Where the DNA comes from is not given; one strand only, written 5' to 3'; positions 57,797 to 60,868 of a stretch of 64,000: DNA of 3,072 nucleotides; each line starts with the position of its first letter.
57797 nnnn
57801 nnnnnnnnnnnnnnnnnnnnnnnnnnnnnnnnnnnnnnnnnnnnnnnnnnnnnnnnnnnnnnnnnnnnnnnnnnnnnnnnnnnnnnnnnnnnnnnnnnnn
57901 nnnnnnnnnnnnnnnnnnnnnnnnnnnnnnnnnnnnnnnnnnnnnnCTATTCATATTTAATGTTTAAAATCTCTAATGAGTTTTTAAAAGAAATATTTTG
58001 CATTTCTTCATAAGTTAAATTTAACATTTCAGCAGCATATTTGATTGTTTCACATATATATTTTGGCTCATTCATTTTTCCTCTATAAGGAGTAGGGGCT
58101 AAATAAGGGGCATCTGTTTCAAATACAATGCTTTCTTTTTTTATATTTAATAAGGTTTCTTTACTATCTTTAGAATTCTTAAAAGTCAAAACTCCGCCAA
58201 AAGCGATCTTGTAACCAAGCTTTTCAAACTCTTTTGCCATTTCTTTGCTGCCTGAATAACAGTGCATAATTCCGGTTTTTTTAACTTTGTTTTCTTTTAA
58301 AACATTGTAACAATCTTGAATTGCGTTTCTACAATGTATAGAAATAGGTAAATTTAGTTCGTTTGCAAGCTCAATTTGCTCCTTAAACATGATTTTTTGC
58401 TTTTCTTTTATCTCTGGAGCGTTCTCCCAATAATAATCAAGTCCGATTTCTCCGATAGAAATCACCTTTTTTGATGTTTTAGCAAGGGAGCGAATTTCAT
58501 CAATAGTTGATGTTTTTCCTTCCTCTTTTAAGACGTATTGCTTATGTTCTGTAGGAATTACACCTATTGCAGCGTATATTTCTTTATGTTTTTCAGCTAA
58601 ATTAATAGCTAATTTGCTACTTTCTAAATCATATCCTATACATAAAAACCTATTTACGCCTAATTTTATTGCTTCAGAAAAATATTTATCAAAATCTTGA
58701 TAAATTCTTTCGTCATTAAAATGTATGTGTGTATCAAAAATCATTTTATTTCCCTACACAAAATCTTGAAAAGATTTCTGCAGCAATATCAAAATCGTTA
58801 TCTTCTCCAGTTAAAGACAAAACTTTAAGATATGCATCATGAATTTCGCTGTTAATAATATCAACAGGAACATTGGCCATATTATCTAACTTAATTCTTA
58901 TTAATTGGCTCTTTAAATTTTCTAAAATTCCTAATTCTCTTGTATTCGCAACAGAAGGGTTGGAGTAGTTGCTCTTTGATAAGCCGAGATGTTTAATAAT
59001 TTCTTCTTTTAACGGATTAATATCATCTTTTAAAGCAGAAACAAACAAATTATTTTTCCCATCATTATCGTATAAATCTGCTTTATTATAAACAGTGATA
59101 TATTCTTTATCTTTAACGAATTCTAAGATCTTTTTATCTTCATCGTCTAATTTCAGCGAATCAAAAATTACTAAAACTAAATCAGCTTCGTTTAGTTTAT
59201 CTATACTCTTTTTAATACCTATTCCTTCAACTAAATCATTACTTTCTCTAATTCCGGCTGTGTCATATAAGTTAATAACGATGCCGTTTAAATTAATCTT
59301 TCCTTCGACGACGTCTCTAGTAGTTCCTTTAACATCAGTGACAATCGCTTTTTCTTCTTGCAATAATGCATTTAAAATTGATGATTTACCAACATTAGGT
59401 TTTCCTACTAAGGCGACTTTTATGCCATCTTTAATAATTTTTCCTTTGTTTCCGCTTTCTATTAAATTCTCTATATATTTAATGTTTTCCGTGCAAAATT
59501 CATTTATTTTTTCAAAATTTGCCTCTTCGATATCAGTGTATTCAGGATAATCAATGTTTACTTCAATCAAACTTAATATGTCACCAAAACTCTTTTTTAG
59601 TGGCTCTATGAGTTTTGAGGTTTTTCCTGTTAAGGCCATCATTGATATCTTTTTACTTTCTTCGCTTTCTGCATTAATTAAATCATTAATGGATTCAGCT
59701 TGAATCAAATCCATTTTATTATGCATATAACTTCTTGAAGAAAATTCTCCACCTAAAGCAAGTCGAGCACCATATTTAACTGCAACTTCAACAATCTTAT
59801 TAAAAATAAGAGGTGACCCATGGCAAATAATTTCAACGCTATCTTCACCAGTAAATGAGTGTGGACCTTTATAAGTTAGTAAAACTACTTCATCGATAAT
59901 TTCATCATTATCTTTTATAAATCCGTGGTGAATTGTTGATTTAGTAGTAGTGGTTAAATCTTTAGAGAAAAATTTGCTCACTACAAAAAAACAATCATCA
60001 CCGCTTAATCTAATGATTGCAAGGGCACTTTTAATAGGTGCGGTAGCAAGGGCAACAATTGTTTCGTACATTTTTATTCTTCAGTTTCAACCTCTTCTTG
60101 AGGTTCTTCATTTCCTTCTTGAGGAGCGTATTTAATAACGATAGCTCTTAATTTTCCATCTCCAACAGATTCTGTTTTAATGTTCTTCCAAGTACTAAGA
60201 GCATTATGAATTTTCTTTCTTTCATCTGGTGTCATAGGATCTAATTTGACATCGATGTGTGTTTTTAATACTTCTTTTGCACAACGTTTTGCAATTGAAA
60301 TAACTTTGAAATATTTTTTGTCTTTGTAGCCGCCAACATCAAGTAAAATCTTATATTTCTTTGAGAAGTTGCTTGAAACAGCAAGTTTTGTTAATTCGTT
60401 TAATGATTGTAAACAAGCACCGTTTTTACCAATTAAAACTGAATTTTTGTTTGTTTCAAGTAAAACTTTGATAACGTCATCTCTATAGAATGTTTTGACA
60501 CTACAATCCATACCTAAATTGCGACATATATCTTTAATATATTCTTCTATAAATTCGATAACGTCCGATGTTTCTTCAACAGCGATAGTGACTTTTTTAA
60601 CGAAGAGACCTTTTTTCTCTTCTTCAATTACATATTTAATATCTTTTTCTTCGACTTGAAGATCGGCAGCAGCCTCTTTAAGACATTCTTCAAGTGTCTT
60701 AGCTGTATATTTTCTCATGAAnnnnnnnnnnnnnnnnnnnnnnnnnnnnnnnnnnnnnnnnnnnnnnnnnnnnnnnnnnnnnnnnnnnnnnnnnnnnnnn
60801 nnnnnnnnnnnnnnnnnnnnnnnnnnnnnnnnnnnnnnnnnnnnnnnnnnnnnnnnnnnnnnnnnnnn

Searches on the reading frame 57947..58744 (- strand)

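Call 25: search_protein_families(library=pfam, proteins=[window:57947-58744:-], max_evalue=0.001)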
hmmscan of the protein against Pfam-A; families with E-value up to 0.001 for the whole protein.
window:57947-58744:- (265 aa): 2 families
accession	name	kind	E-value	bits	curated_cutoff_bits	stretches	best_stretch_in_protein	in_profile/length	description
PF01026.27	TatD_DNase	-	1.3e-73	248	27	1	3-260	1-252/253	TatD related DNase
PF01979.26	Amidohydro_1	-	0.00021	21.1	25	0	3-149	7-166/345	Amidohydrolase family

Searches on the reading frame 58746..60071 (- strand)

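Call 25: search_protein_families(library=pfam, proteins=[window:58746-60071:-], max_evalue=0.001)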
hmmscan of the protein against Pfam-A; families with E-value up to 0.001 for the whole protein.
window:58746-60071:- (441 aa): 8 families
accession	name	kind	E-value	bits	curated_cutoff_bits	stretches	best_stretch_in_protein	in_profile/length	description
PF12631.12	MnmE_helical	-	2.4e-40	139.4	40.1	1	122-438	1-211/211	MnmE helical domain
PF10396.14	TrmE_N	-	1.6e-34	119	29.8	1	4-119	1-117/117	GTP-binding protein TrmE N-terminus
PF01926.29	MMR_HSR1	-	2e-27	95.9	21.9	1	218-330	1-113/113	50S ribosome-binding GTPase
PF02421.24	FeoB_N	-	7e-10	39.1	27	1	218-336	2-120/156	Ferrous iron transport protein B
PF04548.22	AIG1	-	3.1e-05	23.9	27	1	218-321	2-109/212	AIG1 family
PF08477.19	Roc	-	5.6e-05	23.8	27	1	218-282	1-74/119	Ras of Complex, Roc, domain of DAPkinase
PF03193.22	RsgA_GTPase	-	0.00041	20.6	30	0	218-276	108-170/174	RsgA GTPase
PF00350.29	Dynamin_N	-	0.00099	19.6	27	0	219-256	1-37/168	Dynamin family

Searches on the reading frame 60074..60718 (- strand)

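Call 25: search_protein_families(library=pfam, proteins=[window:60074-60718:-], max_evalue=0.001)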
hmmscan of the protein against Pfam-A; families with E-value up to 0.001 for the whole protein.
window:60074-60718:- (214 aa): 3 families
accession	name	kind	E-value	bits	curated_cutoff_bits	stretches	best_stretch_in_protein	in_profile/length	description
PF01424.28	R3H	-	6.3e-13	49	26.8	1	140-196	4-59/60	R3H domain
PF13083.13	KH_KhpA-B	-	1.2e-07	31.9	32.1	1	55-124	2-71/73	KhpA/KhpB, KH domain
PF14804.11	Jag_N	-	3.7e-07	30.9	25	1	4-47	1-48/50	Jag N-terminus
